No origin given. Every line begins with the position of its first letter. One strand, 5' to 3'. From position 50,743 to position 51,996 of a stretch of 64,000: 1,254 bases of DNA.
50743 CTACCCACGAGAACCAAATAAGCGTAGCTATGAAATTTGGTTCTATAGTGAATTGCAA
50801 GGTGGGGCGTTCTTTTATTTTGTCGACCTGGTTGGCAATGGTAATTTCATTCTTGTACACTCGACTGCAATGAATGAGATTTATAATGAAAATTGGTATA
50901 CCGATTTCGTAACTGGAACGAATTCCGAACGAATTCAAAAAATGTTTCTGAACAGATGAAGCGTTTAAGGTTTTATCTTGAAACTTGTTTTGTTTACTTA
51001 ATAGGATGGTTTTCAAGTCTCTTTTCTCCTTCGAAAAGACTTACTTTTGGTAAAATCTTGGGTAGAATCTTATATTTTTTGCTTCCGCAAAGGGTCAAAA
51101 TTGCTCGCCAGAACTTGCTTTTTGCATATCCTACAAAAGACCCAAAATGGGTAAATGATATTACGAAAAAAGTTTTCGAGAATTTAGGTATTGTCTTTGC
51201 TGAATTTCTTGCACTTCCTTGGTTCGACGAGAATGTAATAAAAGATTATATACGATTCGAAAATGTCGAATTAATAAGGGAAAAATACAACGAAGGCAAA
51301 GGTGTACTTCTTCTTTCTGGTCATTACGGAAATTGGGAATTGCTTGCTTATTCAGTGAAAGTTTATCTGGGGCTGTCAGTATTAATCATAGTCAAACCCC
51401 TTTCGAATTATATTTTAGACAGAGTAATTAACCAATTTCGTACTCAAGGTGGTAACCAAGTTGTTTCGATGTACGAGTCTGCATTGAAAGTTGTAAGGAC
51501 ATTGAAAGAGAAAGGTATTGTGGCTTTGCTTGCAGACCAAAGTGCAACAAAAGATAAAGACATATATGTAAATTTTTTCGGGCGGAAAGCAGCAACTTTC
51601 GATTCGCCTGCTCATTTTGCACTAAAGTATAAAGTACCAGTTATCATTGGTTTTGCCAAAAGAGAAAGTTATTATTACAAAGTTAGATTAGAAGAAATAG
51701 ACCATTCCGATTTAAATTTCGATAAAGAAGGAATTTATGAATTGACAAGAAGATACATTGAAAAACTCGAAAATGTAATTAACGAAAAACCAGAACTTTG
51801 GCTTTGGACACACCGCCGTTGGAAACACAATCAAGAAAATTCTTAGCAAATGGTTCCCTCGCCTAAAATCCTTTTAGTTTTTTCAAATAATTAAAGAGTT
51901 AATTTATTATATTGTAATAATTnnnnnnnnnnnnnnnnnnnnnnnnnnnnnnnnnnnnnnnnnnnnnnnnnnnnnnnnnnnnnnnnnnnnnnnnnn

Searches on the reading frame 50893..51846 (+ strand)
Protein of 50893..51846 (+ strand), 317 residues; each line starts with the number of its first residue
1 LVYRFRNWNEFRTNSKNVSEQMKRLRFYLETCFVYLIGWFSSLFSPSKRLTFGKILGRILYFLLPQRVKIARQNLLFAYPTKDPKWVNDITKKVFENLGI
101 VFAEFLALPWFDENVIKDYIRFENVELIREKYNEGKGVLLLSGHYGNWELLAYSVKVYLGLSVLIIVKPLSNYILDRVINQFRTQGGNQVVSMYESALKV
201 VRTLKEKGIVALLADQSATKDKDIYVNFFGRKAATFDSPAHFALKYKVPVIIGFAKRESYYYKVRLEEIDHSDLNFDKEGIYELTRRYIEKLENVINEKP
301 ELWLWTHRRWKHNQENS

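Call 3: search_protein_families(library=pfam, proteins=[window:50893-51846:+], max_evalue=0.01)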
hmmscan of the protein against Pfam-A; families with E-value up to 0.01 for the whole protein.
window:50893-51846:+ (317 aa): 1 family
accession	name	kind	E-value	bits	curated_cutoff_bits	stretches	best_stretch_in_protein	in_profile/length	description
PF03279.18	Lip_A_acyltrans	-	2.5e-42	145.5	22.3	1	28-311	14-294/295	Bacterial lipid A biosynthesis acyltransferase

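Call 4: search_protein_families(library=ncbifam, proteins=[window:50893-51846:+], max_evalue=0.01)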
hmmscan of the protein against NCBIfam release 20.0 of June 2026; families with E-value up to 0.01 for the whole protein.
window:50893-51846:+ (317 aa): 17 families
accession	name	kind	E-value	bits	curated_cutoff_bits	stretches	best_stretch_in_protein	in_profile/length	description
NF006270.0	PRK08419.1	equivalog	3.1e-44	151.5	248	1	34-315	10-293/298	lipid A biosynthesis lauroyl acyltransferase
NF005120.0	PRK06553.1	equivalog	3.1e-35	122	273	1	17-311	10-307/308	lipid A biosynthesis lauroyl acyltransferase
TIGR02207.1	lipid_A_htrB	subfamily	8.7e-33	114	297.8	1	50-315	34-296/303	LpxL/LpxP family Kdo(2)-lipid IV(A) lauroyl/palmitoleoyl acyltransferase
NF004569.0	PRK05906.1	equivalog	1e-27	97.1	439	2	123-313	127-315/454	lipid A biosynthesis lauroyl acyltransferase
NF005340.0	PRK06860.1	subfamily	1.1e-27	97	398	1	51-316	41-303/309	lipid A biosynthesis lauroyl acyltransferase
NF006487.0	PRK08905.1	equivalog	3.1e-27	95.4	281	1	41-314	10-277/290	lysophospholipid acyltransferase family protein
NF006437.0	PRK08733.1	equivalog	9.9e-27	93.9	540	1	50-314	40-298/306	LpxL/LpxP family Kdo(2)-lipid IV(A) lauroyl/palmitoleoyl acyltransferase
NF005399.0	PRK06946.1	subfamily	2.7e-24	85.9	343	1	49-314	25-287/294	lipid A biosynthesis lauroyl acyltransferase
NF004191.0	PRK05646.1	equivalog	4.7e-23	81.8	491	1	48-313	35-298/310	lipid A biosynthesis lauroyl acyltransferase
NF006432.0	PRK08706.1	equivalog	2.6e-22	79.4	384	1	51-315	21-283/289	lipid A biosynthesis lauroyl acyltransferase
NF005150.0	PRK06628.1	equivalog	3.8e-22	79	350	1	22-311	5-289/290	lipid A biosynthesis lauroyl acyltransferase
NF005919.0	PRK07920.1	equivalog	3.1e-19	69.2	209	1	65-313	46-296/311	phosphatidylinositol mannoside acyltransferase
NF004190.0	PRK05645.1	equivalog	8.3e-18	64.5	377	1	52-313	27-287/295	lysophospholipid acyltransferase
NF006507.0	PRK08943.1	subfamily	4e-17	62.2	337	1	41-314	37-308/322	lipid A biosynthesis (KDO)2-(lauroyl)-lipid IVA acyltransferase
TIGR02208.1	lipid_A_msbB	equivalog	2.8e-15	56.4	336.05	1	45-311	31-295/305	lauroyl-Kdo(2)-lipid IV(A) myristoyltransferase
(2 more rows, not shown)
